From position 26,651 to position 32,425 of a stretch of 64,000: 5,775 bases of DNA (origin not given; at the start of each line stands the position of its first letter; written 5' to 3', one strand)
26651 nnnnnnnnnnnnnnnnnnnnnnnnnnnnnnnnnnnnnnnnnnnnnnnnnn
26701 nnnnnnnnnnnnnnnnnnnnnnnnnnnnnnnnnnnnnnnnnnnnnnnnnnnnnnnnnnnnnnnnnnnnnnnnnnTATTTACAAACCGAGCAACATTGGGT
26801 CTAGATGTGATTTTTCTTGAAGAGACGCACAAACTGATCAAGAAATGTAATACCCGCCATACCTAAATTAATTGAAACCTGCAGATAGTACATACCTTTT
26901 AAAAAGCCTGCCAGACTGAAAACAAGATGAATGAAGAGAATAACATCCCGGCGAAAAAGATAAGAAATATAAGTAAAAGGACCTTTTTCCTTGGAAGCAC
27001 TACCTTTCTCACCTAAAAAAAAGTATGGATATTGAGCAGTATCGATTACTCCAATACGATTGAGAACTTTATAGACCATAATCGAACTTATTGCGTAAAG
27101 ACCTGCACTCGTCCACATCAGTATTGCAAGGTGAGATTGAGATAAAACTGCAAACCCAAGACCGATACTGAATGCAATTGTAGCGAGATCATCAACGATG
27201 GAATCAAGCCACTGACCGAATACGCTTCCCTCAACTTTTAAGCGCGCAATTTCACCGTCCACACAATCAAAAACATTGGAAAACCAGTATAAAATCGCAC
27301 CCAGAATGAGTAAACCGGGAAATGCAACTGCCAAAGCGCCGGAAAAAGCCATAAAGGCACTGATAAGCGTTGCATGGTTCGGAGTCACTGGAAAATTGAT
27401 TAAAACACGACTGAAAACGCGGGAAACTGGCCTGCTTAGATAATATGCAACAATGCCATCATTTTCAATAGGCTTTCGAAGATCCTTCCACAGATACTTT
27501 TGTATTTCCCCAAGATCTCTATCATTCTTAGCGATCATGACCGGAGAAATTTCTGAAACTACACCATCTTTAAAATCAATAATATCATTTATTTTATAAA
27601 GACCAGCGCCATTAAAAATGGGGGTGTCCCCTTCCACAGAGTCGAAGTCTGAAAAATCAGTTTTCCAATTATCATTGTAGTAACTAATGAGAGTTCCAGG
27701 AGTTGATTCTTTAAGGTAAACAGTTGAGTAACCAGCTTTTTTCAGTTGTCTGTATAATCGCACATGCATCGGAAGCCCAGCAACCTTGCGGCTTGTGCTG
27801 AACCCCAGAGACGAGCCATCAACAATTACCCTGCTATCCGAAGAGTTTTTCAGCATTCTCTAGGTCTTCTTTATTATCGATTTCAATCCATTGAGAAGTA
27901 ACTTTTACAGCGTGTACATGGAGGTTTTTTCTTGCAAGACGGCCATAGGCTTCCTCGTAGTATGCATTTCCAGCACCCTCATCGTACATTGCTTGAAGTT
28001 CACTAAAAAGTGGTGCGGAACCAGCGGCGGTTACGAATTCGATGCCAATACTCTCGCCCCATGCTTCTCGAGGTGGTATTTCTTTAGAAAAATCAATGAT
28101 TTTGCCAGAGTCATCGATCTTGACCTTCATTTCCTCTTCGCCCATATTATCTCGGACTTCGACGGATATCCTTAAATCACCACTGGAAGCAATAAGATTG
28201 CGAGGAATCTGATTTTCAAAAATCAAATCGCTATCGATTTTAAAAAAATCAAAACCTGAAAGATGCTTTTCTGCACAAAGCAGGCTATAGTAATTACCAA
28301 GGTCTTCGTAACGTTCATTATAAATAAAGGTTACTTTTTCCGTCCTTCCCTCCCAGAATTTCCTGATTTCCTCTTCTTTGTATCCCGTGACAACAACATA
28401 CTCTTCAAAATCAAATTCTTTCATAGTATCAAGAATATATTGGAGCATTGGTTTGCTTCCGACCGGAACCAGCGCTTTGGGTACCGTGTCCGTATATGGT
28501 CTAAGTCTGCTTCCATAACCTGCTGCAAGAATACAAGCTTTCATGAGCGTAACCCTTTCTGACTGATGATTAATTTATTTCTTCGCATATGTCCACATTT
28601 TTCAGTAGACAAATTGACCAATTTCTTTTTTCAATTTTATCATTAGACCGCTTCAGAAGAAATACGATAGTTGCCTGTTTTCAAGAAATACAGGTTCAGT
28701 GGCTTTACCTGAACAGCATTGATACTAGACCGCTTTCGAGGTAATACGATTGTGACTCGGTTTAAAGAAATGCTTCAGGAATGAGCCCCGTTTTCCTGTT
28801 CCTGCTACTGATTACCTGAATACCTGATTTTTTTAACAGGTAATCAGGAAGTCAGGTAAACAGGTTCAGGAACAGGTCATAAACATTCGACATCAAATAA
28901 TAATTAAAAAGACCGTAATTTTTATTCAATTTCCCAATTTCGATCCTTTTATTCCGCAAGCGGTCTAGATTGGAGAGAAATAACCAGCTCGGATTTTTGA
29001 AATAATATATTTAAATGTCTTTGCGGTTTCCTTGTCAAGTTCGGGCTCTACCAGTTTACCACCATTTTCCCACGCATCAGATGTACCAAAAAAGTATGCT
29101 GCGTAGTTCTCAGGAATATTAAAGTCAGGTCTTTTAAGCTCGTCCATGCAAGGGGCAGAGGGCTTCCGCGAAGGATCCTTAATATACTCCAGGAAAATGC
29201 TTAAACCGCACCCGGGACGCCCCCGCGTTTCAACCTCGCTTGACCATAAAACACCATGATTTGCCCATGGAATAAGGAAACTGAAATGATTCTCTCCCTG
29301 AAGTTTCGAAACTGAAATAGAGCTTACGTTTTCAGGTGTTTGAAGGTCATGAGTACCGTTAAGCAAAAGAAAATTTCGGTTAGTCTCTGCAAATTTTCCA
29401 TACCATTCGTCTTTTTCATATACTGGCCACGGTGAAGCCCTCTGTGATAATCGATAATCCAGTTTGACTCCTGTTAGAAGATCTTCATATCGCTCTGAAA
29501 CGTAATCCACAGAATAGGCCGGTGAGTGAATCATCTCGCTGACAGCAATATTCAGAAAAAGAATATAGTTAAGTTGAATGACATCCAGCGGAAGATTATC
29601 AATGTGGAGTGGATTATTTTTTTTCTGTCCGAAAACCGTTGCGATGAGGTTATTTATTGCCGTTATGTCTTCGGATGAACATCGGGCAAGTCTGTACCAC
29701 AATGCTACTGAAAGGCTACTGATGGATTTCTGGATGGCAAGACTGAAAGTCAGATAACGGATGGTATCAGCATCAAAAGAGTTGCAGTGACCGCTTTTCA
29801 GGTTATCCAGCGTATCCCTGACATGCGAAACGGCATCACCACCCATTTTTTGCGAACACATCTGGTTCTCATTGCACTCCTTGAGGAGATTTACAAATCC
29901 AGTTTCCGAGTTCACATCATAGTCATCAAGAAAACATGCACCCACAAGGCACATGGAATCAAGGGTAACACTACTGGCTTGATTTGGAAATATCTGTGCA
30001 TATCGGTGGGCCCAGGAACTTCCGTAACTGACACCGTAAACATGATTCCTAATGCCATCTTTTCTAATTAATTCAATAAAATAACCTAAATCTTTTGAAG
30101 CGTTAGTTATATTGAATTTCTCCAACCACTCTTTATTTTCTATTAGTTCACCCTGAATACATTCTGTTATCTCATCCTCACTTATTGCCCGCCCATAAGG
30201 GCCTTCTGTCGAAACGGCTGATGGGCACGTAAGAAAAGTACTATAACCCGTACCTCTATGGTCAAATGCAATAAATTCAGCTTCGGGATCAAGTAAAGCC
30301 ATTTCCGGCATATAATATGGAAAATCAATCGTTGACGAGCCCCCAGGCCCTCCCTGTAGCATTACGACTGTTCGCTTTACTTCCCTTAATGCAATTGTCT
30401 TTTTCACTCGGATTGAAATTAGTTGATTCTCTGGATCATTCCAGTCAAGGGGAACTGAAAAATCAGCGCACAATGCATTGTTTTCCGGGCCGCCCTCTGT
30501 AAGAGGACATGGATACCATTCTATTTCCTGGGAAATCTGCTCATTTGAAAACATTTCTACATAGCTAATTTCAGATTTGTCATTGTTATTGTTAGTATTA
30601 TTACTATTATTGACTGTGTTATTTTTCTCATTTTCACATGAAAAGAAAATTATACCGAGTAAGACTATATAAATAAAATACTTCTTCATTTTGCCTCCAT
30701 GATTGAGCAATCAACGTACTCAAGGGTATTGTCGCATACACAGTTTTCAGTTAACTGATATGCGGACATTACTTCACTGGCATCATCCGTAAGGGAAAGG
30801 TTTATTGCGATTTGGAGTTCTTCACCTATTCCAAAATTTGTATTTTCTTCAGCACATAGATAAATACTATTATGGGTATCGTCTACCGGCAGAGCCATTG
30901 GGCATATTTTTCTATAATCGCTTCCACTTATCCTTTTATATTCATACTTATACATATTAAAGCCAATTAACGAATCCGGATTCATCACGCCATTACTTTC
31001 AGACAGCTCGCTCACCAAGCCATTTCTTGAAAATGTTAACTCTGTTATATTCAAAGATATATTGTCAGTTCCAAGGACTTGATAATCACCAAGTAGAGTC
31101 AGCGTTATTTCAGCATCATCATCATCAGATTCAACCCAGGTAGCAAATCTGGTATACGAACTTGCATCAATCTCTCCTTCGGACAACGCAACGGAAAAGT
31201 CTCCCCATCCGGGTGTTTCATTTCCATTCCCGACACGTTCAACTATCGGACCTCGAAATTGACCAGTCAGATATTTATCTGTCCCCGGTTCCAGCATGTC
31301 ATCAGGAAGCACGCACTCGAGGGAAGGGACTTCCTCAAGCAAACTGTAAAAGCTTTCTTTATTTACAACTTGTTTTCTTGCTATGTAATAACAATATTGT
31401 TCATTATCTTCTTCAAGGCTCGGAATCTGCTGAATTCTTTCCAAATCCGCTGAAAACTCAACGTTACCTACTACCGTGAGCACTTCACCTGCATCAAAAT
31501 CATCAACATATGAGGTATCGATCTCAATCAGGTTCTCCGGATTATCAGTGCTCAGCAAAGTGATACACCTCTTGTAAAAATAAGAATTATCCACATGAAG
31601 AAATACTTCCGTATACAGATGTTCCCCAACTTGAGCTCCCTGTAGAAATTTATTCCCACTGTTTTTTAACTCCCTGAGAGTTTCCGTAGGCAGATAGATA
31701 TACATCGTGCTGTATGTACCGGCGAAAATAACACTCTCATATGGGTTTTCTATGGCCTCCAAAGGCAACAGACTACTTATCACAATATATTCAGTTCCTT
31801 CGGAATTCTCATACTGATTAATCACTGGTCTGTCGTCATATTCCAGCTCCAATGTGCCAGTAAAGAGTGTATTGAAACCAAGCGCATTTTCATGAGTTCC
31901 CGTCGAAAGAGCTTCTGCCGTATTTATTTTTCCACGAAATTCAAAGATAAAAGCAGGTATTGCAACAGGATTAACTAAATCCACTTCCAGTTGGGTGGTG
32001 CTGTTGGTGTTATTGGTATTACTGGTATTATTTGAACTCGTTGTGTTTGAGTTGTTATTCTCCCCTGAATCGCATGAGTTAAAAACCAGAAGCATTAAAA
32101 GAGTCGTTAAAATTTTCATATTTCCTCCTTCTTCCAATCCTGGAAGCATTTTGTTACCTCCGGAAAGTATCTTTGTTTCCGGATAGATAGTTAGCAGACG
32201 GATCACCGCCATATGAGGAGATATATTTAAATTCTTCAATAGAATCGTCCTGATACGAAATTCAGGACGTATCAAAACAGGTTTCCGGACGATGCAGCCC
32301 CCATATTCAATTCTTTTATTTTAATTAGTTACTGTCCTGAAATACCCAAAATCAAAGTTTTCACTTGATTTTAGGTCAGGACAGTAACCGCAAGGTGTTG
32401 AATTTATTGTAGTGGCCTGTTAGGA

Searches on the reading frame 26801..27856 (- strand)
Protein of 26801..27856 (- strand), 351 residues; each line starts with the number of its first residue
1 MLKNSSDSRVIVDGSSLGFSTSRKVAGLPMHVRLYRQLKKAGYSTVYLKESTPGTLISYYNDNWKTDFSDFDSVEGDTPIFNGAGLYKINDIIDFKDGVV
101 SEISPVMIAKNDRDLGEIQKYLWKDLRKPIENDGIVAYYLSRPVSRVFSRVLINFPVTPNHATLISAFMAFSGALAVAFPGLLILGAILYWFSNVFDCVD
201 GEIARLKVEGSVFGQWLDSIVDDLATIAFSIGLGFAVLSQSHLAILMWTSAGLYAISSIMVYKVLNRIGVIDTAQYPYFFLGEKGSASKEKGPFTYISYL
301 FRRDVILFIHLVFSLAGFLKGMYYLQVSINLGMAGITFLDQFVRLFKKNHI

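Call 28: search_protein_families(library=pfam, proteins=[window:26801-27856:-], max_evalue=0.00001)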
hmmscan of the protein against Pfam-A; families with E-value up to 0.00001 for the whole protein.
window:26801-27856:- (351 aa): 1 family
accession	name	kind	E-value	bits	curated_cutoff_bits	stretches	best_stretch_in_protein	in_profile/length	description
PF01066.26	CDP-OH_P_transf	-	5.7e-12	46.7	22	1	158-254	3-100/152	CDP-alcohol phosphatidyltransferase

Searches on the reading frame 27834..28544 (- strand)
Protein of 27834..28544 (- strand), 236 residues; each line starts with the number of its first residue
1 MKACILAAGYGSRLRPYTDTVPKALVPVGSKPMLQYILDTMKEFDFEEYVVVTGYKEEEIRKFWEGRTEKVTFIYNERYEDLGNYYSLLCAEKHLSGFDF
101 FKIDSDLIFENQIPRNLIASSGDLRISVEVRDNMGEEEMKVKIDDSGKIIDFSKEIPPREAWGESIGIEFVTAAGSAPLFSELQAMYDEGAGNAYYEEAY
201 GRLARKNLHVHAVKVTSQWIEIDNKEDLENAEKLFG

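Call 28: search_protein_families(library=pfam, proteins=[window:27834-28544:-], max_evalue=0.00001)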
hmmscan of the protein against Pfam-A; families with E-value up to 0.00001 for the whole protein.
window:27834-28544:- (236 aa): 3 families
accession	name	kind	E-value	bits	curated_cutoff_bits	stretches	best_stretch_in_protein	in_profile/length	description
PF12804.13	NTP_transf_3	-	1.6e-14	54.8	27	1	3-120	1-110/160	MobA-like NTP transferase domain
PF00483.29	NTP_transferase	-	1.7e-13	51.2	21.2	1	2-131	1-138/245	Nucleotidyl transferase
PF20202.4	DUF6564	-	4.3e-07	30.3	25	1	34-95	18-81/230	Domain of unknown function (DUF6564)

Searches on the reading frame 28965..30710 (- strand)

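Call 18: search_protein_families(library=pfam, proteins=[window:28965-30710:-])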
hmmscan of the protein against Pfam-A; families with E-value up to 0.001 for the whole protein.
window:28965-30710:- (581 aa): 1 family
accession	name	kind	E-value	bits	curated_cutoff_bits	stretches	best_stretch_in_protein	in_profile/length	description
PF00561.26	Abhydrolase_1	-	6.1e-11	42.9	25.8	1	114-253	2-102/245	alpha/beta hydrolase fold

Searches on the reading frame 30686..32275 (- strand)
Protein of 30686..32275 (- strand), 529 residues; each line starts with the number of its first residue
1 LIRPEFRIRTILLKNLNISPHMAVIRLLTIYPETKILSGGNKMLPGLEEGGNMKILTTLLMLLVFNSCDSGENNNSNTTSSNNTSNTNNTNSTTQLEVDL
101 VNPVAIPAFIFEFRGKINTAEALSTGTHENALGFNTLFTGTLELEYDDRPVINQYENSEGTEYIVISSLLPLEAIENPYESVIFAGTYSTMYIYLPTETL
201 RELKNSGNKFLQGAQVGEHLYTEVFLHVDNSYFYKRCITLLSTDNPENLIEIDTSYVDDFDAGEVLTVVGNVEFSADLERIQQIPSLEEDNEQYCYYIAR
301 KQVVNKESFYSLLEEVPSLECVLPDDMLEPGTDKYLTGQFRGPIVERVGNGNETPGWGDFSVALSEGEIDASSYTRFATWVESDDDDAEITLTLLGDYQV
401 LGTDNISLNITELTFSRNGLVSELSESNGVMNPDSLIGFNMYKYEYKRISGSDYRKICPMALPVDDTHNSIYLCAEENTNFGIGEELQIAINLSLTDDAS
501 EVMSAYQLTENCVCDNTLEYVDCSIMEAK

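Call 17: search_protein_families(library=pfam, proteins=[window:30686-32275:-])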
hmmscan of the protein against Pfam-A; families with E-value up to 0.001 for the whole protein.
window:30686-32275:- (529 aa): 0 families

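Call 72: find_homologous_proteins(query=window:30686-32275:-, max_evalue=1e-30)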
Query window:30686-32275:- (529 aa): 2 proteins with E <= 1e-30 among 8000 candidates.
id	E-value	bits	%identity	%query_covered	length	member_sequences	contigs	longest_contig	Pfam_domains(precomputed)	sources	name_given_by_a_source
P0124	0.0e+0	1063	100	90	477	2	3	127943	-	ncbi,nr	ncbi:hypothetical protein KKF34_02455 [Myxococcota bacterium]|nr:hypothetical protein [Myxococcota b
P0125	3.3e-294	994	83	100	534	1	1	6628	-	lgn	-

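Call 73: find_encoding_contigs(protein=P0125, flank=10000, max_places=3)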
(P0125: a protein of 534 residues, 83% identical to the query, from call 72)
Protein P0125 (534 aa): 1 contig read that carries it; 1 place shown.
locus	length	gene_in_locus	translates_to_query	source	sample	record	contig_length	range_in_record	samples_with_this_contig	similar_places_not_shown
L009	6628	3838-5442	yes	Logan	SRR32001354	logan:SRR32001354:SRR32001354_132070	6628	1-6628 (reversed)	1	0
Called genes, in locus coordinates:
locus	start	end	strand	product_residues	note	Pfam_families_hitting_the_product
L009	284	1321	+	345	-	-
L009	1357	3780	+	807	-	PF07494:Reg_prop (faint), PF12833:HTH_18, PF00165:HTH_AraC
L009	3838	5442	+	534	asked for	-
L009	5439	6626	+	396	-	?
